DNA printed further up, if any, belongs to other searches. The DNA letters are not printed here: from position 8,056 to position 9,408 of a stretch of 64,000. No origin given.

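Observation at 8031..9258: Short, divergent sigma-54 homologue transcribed from its own sigma-54 promoter, divergent from the activator gene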

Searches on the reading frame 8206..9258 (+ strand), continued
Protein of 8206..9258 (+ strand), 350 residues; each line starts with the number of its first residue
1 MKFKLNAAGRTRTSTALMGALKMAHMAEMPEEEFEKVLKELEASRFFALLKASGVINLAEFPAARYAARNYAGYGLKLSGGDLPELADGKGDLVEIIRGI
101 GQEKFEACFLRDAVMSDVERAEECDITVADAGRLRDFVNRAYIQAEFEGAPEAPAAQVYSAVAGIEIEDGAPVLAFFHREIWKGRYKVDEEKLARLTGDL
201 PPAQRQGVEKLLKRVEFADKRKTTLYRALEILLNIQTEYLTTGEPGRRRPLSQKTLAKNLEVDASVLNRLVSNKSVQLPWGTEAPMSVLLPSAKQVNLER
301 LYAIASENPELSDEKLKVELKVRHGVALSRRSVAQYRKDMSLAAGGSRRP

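Call 41: find_homologous_proteins(query=A3, max_evalue=1e-10)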
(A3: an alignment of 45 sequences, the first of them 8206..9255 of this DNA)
Query A3 (45 sequences) (350 aa, profile of the alignment): 296 proteins with E <= 1e-10 among 8000 candidates; the best 120 are listed.
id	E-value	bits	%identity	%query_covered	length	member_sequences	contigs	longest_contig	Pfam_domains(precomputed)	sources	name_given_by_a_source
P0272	6.8e-119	415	29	97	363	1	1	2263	PF04552.20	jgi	-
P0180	1.2e-116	408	24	95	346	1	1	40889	PF04552.20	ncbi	ncbi:MAG: hypothetical protein ABID79_02535 [Elusimicrobiota bacterium]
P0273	3.2e-111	390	24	98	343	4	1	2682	PF04552.20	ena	-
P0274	2.4e-109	384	26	95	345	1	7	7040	PF04552.20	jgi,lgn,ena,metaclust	metaclust:\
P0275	1.4e-108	381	27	97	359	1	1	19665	PF04552.20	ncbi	ncbi:MAG: hypothetical protein V1833_04705 [Elusimicrobiota bacterium]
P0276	4.1e-107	376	52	95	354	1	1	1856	PF01381.29,PF04552.20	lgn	-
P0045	5.6e-107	376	75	99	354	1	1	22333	PF04552.20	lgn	-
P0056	6.9e-107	376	74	99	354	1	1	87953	PF04552.20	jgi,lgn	jgi:RNA polymerase sigma-54 factor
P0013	4.1e-106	373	79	97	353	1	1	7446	PF04552.20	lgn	-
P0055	4.1e-106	373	73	99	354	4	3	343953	PF04552.20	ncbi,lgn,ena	-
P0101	1.0e-105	372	66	96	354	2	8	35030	PF04552.20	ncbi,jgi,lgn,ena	-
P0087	1.3e-105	371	68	99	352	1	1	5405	PF04552.20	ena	-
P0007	2.7e-105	370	79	99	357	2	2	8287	PF04552.20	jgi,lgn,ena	-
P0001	7.2e-105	369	91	99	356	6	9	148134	PF04552.20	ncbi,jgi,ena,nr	ncbi:MAG: hypothetical protein A2X35_10025 [Elusimicrobia bacterium GWA2_61_42]|nr:MAG: hypothetical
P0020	1.3e-104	368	78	99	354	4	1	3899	PF04552.20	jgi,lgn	-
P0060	1.4e-104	368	74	99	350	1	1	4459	PF04552.20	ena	-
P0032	1.8e-104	368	77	99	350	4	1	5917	PF04552.20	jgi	-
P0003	2.6e-104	367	83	99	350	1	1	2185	PF04552.20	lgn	-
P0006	4.8e-104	366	79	100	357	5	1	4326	PF04552.20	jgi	jgi:RNA polymerase sigma-54 factor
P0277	4.9e-104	366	47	96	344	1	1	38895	PF04552.20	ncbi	ncbi:hypothetical protein ACFL6Y_05115 [Elusimicrobiota bacterium]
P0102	6.6e-104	366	64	99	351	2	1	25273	PF04552.20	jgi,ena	-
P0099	1.0e-103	365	64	99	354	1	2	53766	PF04552.20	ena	-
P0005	1.3e-103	365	81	99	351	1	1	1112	PF04552.20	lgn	-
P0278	1.3e-103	365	50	98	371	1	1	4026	PF04552.20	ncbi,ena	ncbi:MAG: hypothetical protein AAB091_07460 [Elusimicrobiota bacterium]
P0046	2.1e-103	364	76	99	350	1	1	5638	PF04552.20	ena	-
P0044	2.2e-103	364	76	99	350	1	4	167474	PF04552.20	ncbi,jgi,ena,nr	ncbi:MAG: hypothetical protein A2X31_00460 [Elusimicrobia bacterium GWB2_63_22]|nr:MAG: hypothetical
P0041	2.2e-103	364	76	99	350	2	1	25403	PF04552.20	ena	-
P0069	2.4e-103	364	73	99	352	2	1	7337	PF04552.20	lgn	-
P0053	2.4e-103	364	76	99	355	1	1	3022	PF04552.20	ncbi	-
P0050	3.3e-103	363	76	99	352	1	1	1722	PF04552.20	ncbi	-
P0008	4.0e-103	363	80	99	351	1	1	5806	PF04552.20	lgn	-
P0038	4.7e-103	363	76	99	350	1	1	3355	PF04552.20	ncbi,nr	ncbi:MAG: hypothetical protein PHV36_15145 [Elusimicrobiales bacterium]|nr:hypothetical protein [Elu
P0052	8.3e-103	362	75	99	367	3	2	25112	PF04552.20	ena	-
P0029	1.1e-102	362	78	99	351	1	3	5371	PF04552.20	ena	-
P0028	1.2e-102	362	78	100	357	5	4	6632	PF04552.20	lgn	-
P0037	1.5e-102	361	78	99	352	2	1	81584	PF04552.20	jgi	jgi:RNA polymerase sigma-54 factor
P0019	1.6e-102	361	79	99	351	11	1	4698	PF04552.20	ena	-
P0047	1.6e-102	361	76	99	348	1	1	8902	PF04552.20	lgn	-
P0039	2.0e-102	361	77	97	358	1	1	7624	PF04552.20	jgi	jgi:hypothetical protein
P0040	2.0e-102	361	77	99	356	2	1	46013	PF04552.20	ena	-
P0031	2.3e-102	361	78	99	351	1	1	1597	PF04552.20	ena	-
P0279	2.7e-102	360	50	93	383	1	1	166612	PF04552.20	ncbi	-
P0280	2.8e-102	360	49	97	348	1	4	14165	PF04552.20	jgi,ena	-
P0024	2.8e-102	360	80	97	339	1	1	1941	PF04552.20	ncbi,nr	ncbi:MAG: hypothetical protein Q8O90_12115, partial [Elusimicrobiota bacterium]|nr:hypothetical prot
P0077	3.3e-102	360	72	97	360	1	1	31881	PF04552.20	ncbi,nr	ncbi:MAG: hypothetical protein HY746_04195 [Elusimicrobia bacterium]|nr:hypothetical protein [Elusim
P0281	3.6e-102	360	52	97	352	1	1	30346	PF04552.20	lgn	-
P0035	5.5e-102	359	80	94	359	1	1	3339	PF04552.20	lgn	-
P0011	5.5e-102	359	84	95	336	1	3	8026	PF04552.20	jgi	jgi:hypothetical protein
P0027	6.9e-102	359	79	99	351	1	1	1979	PF04552.20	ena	-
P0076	7.6e-102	359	73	99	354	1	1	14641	PF04552.20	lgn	-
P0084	8.7e-102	359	70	100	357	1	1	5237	PF04552.20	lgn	-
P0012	8.9e-102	359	80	99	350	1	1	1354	PF04552.20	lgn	-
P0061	9.0e-102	359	75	96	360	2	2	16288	PF04552.20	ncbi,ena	-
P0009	1.2e-101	358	79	99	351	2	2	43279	PF04552.20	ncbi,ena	-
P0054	1.2e-101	358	75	99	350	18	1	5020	PF04552.20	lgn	-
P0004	1.3e-101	358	80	100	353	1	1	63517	PF04552.20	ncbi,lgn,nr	ncbi:MAG: hypothetical protein NDI60_02920 [Elusimicrobiales bacterium]|nr:hypothetical protein [Elu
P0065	1.4e-101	358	77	95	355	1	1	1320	PF04552.20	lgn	-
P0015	1.5e-101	358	79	98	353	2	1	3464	PF04552.20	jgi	-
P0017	1.6e-101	358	79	99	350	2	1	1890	PF04552.20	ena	-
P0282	1.8e-101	358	51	96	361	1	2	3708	PF04552.20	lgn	-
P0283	1.9e-101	358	51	96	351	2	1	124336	PF04552.20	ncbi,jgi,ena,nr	ncbi:MAG TPA: hypothetical protein VN915_02520 [Elusimicrobiota bacterium]|nr:hypothetical protein [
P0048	1.9e-101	358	77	99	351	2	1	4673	PF04552.20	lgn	-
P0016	2.1e-101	357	79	99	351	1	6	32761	PF04552.20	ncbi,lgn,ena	-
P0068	2.4e-101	357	74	99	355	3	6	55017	PF04552.20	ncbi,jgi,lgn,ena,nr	ncbi:MAG TPA: hypothetical protein DEQ38_01740 [Elusimicrobia bacterium]|nr:hypothetical protein [El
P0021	2.6e-101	357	79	99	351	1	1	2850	PF04552.20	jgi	jgi:RNA polymerase sigma-54 factor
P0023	2.7e-101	357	79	99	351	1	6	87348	PF04552.20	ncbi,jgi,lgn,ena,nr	ncbi:MAG: hypothetical protein A2270_03945 [Elusimicrobia bacterium RIFOXYA12_FULL_51_18]|nr:MAG: hy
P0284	2.7e-101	357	52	96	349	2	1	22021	PF04552.20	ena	-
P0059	4.5e-101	356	77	96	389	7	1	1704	PF04552.20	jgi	-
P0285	5.1e-101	356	49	100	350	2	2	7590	PF04552.20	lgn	-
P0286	5.2e-101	356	46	99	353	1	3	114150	PF01381.29,PF13545.13,PF04552.20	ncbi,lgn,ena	ncbi:MAG: hypothetical protein AAB268_01370 [Elusimicrobiota bacterium]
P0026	5.4e-101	356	78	99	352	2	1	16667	PF04552.20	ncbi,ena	-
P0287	6.5e-101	356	53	96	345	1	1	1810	PF04552.20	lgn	-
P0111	6.5e-101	356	54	99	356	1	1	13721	PF04552.20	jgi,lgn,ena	-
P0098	6.7e-101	356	64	99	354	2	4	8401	PF04552.20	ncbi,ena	-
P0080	7.5e-101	356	73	97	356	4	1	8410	PF04552.20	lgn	-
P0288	8.4e-101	355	50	100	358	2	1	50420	PF04552.20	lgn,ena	-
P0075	8.6e-101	355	72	99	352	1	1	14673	PF04552.20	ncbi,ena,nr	ncbi:MAG TPA: hypothetical protein DCL44_07765 [Elusimicrobia bacterium]|nr:hypothetical protein [El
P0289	9.1e-101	355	51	95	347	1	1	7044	PF04552.20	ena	-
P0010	9.3e-101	355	80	99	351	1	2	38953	PF04552.20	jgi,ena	-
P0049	9.5e-101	355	76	99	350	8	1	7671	PF04552.20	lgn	-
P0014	9.9e-101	355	79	99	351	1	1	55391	PF04552.20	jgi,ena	-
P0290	1.3e-100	355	47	97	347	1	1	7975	PF04552.20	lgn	-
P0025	1.5e-100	355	79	99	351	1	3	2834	PF04552.20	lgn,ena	-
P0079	1.6e-100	355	73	99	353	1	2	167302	PF04552.20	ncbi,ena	-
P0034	1.7e-100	354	77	99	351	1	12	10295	PF04552.20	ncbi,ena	-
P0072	3.1e-100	354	74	99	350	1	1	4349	PF04552.20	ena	-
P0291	3.5e-100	353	48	93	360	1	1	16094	PF04552.20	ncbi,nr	ncbi:MAG: hypothetical protein HY547_02590 [Elusimicrobia bacterium]|nr:hypothetical protein [Elusim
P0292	4.8e-100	353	53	91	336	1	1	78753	PF04552.20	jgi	jgi:hypothetical protein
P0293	5.3e-100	353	50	94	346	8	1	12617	PF04552.20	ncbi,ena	ncbi:MAG: hypothetical protein AAB412_00920 [Elusimicrobiota bacterium]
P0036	5.7e-100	353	77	99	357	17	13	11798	PF04552.20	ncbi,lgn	-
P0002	5.9e-100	353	88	99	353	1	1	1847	PF04552.20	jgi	jgi:hypothetical protein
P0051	6.0e-100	353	76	99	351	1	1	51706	PF04552.20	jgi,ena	-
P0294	6.6e-100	353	50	95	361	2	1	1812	PF04552.20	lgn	-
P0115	7.7e-100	352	52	97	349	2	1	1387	PF04552.20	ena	-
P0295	8.0e-100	352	55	97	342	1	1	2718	PF04552.20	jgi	-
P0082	9.5e-100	352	74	95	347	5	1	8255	PF04552.20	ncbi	-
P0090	1.3e-99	352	70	98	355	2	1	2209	PF04552.20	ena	-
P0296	1.6e-99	351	47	98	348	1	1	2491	PF13412.13,PF04552.20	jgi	jgi:hypothetical protein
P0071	1.8e-99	351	74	97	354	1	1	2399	PF04552.20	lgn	-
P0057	1.9e-99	351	79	87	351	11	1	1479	PF04552.20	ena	-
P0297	2.5e-99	351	52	99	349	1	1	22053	PF04552.20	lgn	-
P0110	2.7e-99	350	54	99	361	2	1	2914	PF04552.20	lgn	-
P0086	3.0e-99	350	69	99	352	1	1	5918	PF04552.20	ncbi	-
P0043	3.2e-99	350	78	99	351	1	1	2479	PF04552.20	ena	-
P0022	3.6e-99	350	79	99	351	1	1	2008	PF04552.20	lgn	-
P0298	3.6e-99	350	48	100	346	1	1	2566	PF04552.20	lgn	-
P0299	4.4e-99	350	53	93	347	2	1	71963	PF04552.20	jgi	jgi:DNA-directed RNA polymerase specialized sigma54-like protein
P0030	4.6e-99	350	78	99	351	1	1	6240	PF04552.20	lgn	-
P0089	6.0e-99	349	70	96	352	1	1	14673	PF04552.20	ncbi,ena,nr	ncbi:MAG TPA: hypothetical protein DCL44_07800 [Elusimicrobia bacterium]|nr:hypothetical protein [El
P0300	6.9e-99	349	44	94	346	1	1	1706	PF04552.20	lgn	-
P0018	8.0e-99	349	81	99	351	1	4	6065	PF04552.20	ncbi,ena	-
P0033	8.5e-99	349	78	99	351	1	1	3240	PF04552.20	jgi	jgi:hypothetical protein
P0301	8.7e-99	349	48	98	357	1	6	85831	PF04552.20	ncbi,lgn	-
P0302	9.0e-99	349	45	100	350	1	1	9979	PF01381.29,PF04552.20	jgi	jgi:RNA polymerase sigma-54 factor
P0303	9.3e-99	349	44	100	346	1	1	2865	PF04552.20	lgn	-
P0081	1.2e-98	348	74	95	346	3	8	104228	PF04552.20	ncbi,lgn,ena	-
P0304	1.3e-98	348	52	93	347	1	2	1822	PF04552.20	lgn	-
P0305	1.4e-98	348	49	98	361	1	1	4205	PF04552.20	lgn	-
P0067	1.5e-98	348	75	98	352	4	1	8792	PF04552.20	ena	-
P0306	1.7e-98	348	43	93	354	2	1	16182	PF04552.20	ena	-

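Call 42: find_encoding_contigs(protein=P0180, flank=10000, max_places=2)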
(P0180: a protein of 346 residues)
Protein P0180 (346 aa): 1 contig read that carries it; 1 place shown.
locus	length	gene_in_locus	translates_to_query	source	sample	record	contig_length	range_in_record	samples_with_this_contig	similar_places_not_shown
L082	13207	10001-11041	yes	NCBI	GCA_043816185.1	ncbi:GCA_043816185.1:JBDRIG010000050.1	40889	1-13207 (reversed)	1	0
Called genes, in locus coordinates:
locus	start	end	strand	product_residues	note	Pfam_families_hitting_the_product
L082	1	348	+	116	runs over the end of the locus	-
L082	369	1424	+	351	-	PF02885:Glycos_trans_3N, PF00591:Glycos_transf_3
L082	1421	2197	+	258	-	PF00218:IGPS, PF01729:QRPTase_C (weak)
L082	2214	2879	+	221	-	PF00697:PRAI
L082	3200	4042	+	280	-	PF02498:Bro-N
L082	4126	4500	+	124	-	PF04892:VanZ-LLP1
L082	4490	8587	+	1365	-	PF00580:UvrD-helicase, PF13245:AAA_19, PF13604:AAA_30 (faint), PF14890:Intein_splicing, PF13087:AAA_12 (faint), PF13361:UvrD_C, PF13538:UvrD_C_2 (faint), PF12705:PDDEXK_1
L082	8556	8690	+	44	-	-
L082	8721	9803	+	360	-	PF02646:RmuC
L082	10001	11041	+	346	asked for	PF04552:Sigma54_DBD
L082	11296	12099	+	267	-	-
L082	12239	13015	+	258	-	-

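Call 43: find_encoding_contigs(protein=P0275, flank=10000, max_places=2)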
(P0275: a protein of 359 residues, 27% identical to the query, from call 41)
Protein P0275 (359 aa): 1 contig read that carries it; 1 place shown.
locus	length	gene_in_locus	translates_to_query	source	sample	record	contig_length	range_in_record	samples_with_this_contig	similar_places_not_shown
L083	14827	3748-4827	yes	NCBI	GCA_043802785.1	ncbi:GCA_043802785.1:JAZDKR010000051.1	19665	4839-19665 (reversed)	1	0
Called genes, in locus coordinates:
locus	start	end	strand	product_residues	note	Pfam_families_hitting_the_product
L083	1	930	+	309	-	PF01751:Toprim (faint), PF13155:Toprim_2, PF13662:Toprim_4, PF10410:DnaB_bind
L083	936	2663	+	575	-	PF03979:Sigma70_r1_1, PF00140:Sigma70_r1_2 (weak), PF04542:Sigma70_r2, PF04539:Sigma70_r3, PF04545:Sigma70_r4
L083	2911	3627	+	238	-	PF00730:HhH-GPD, PF00633:HHH (weak)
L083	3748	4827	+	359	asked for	PF04552:Sigma54_DBD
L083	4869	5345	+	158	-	-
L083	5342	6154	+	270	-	PF00263:Secretin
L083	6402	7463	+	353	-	PF00437:T2SSE, PF00005:ABC_tran (faint), PF27713:UCP018868 (weak)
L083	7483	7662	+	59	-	PF16982:Flp1_like (weak), PF04964:Flp_Fap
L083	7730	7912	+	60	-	-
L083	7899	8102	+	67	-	-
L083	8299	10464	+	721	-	-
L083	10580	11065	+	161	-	-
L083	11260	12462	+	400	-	PF00764:Arginosuc_synth, PF20979:Arginosuc_syn_C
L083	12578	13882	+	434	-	PF00206:Lyase_1, PF14698:ASL_C2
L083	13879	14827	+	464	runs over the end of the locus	PF02321:OEP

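Call 72: find_homologous_proteins(query=A6, max_evalue=1e-10)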
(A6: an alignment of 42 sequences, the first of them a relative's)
Query A6 (42 sequences) (369 aa, profile of the alignment): 50 proteins with E <= 1e-10 among 8000 candidates.
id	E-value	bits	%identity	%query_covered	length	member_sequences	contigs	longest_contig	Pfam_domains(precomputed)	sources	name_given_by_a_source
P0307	1.7e-137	476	39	97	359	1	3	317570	PF04552.20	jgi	jgi:DNA-directed RNA polymerase specialized sigma54-like protein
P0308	4.2e-137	475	38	97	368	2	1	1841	PF04552.20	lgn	-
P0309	5.0e-137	475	38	97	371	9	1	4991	PF04552.20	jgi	jgi:DNA-directed RNA polymerase specialized sigma54-like protein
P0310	1.9e-136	473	38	99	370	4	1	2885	PF04552.20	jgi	-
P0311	2.9e-134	466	39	94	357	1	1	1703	PF01381.29,PF04552.20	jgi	-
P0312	5.0e-134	465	39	97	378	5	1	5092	PF13412.13,PF13936.13,PF01381.29,PF12802.14,PF13545.13,PF04552.20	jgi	jgi:DNA-directed RNA polymerase specialized sigma54-like protein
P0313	6.0e-133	461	37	97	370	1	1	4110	PF04552.20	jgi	jgi:DNA-directed RNA polymerase specialized sigma54-like protein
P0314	5.0e-132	458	38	97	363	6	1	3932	PF01381.29,PF04552.20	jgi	jgi:DNA-directed RNA polymerase specialized sigma54-like protein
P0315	6.0e-129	448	39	90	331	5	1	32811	PF04552.20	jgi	jgi:RNA polymerase sigma-54 factor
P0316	2.9e-128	446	37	96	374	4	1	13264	PF04552.20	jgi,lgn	-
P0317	2.2e-127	443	38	98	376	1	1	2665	PF13412.13,PF04552.20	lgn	-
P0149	3.4e-127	442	50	99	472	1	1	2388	PF04552.20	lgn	-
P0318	1.9e-124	433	83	99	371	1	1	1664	PF04552.20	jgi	-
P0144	2.0e-124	433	100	100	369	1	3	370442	PF04552.20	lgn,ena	-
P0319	4.4e-124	432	39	95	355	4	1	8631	PF13412.13,PF04552.20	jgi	jgi:RNA polymerase sigma-54 factor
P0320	2.0e-120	420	58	96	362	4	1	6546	PF04552.20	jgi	jgi:DNA-directed RNA polymerase specialized sigma54-like protein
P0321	3.3e-112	393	58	93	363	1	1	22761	PF04552.20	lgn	-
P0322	4.5e-110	386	61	95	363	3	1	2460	PF04552.20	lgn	-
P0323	9.0e-109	382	55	98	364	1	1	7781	PF04552.20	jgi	-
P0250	4.2e-87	310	26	90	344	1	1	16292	PF04552.20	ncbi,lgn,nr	ncbi:MAG: hypothetical protein HY399_08785 [Elusimicrobia bacterium]|nr:hypothetical protein [Elusim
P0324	6.2e-76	274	38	57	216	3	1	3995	PF01381.29,PF13545.13,PF04552.20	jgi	-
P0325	5.9e-70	254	61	56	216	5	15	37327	PF04552.20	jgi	-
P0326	2.6e-29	120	25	36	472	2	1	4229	PF04963.20,PF00309.26,PF04552.20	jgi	jgi:RNA polymerase sigma-54 factor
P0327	1.7e-28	118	26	36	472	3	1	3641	PF04963.20,PF00309.26,PF04552.20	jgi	jgi:RNA polymerase sigma-54 factor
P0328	8.3e-28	115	26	36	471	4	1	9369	PF04963.20,PF00309.26,PF04552.20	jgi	jgi:RNA polymerase sigma-54 factor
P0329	3.4e-27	113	25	36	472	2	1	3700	PF04963.20,PF00309.26,PF04552.20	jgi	jgi:RNA polymerase sigma-54 factor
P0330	4.9e-27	113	27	36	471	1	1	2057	PF04963.20,PF00309.26,PF04552.20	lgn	-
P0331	2.5e-24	104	28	36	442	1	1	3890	PF04963.20,PF00309.26,PF04552.20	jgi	jgi:RNA polymerase sigma-54 factor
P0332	4.5e-24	103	28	36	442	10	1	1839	PF04963.20,PF00309.26,PF04552.20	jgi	jgi:RNA polymerase sigma-54 factor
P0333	1.7e-23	101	28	34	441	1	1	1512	PF04963.20,PF00309.26,PF04552.20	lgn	-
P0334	1.8e-23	101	30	36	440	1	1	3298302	PF04963.20,PF00309.26,PF04552.20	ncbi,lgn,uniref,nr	ncbi:RNA polymerase factor sigma-54 [Fictibacillus sp. BK138]|uniref:RNA polymerase factor sigma-54 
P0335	2.5e-23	101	28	34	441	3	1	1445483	PF04963.20,PF00309.26,PF04552.20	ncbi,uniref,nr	ncbi:RNA polymerase factor sigma-54 [Fictibacillus arsenicus]|uniref:RNA polymerase sigma-54 factor 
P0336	3.7e-23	100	26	34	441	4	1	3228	PF04963.20,PF00309.26,PF04552.20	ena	-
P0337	7.4e-22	96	28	51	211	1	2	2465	PF04552.20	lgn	-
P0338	7.8e-22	96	28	51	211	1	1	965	PF04552.20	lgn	-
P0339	4.4e-21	93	28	51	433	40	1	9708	PF04963.20,PF13730.13,PF13384.13,PF00309.26,PF13542.13,PF13545.13,PF04552.20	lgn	-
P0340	6.8e-21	93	31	36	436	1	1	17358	PF04963.20,PF00309.26,PF04552.20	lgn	-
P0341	3.0e-20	90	27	36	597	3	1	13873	PF04963.20,PF00309.26,PF04552.20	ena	-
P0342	4.2e-20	90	28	42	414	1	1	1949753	PF04963.20,PF00309.26,PF04552.20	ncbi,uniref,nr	ncbi:RNA polymerase factor sigma-54 [Campylobacter sp. RM16187]|uniref:RNA polymerase factor sigma-5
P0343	1.4e-19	88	26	36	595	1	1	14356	PF04963.20,PF00309.26,PF04552.20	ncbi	ncbi:MAG TPA: hypothetical protein VF950_16080 [Planctomycetota bacterium]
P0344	2.2e-19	88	28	42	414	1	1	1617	PF04963.20,PF00309.26,PF04552.20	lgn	-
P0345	2.9e-19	87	28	42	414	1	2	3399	PF04963.20,PF00309.26,PF04552.20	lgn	-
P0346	3.8e-18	83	30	34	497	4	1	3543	PF04963.20,PF00309.26,PF04552.20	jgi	jgi:RNA polymerase sigma-54 factor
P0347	2.1e-17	81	26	36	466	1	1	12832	PF04963.20,PF00309.26,PF04552.20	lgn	-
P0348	3.1e-17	81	25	65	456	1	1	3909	PF04963.20,PF08279.19,PF13730.13,PF13384.13,PF00309.26,PF09339.17,PF13404.13,PF08281.19,PF04552.20,PF12840.14,PF13412.13,PF13551.13,PF04545.23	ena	-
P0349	2.3e-16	78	27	37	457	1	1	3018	PF04963.20,PF00309.26,PF04552.20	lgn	-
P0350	7.7e-16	76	29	36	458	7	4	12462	PF04963.20,PF00309.26,PF04552.20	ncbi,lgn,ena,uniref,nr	ncbi:MAG: RNA polymerase factor sigma-54 [Firmicutes bacterium]|uniref:RNA polymerase factor sigma-5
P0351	2.0e-15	75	25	59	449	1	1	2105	PF04963.20,PF00309.26,PF04552.20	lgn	-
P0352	5.1e-15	73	25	36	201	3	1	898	PF04552.20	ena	-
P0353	4.6e-14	70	28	36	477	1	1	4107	PF04963.20,PF00309.26,PF04552.20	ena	-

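Call 73: find_encoding_contigs(protein=P0144, flank=10000, max_places=1)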
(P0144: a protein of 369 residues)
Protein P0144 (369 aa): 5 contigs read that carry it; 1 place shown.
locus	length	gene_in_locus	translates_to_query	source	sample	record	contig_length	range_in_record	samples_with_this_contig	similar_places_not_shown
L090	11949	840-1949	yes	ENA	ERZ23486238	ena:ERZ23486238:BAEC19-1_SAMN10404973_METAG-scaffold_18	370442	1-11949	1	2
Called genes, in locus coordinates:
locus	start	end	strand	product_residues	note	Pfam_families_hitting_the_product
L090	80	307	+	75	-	PF04945:YHS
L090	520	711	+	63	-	PF01361:Tautomerase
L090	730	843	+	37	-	-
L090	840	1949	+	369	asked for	PF04552:Sigma54_DBD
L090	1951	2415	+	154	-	PF01243:PNPOx_N (weak)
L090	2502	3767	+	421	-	PF00512:HisKA, PF02518:HATPase_c, PF14501:HATPase_c_5 (weak)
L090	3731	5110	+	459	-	PF00072:Response_reg, PF00158:Sigma54_activat, PF14532:Sigma54_activ_2, PF00004:AAA (weak), PF07728:AAA_5, PF25601:AAA_lid_14, PF02954:HTH_8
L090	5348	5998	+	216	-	PF13187:Fer4_9, PF13183:Fer4_8, PF13534:Fer4_17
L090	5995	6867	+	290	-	PF02754:CCG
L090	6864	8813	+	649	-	PF12831:FAD_oxidored (weak), PF00037:Fer4 (weak), PF12838:Fer4_7 (weak), PF13187:Fer4_9 (weak), PF13237:Fer4_10 (weak), PF14697:Fer4_21 (weak), PF25160:LdpA_Fe-S-bd (weak), PF00037:Fer4 (weak), +4 more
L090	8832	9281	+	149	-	PF02662:FlpD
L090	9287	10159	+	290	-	PF00037:Fer4 (faint), PF12797:Fer4_2 (faint), PF13183:Fer4_8 (faint), PF13187:Fer4_9 (faint)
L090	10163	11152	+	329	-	PF17179:Fer4_22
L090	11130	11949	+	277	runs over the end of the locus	PF00970:FAD_binding_6 (weak), PF00175:NAD_binding_1, PF10418:DHODB_Fe-S_bind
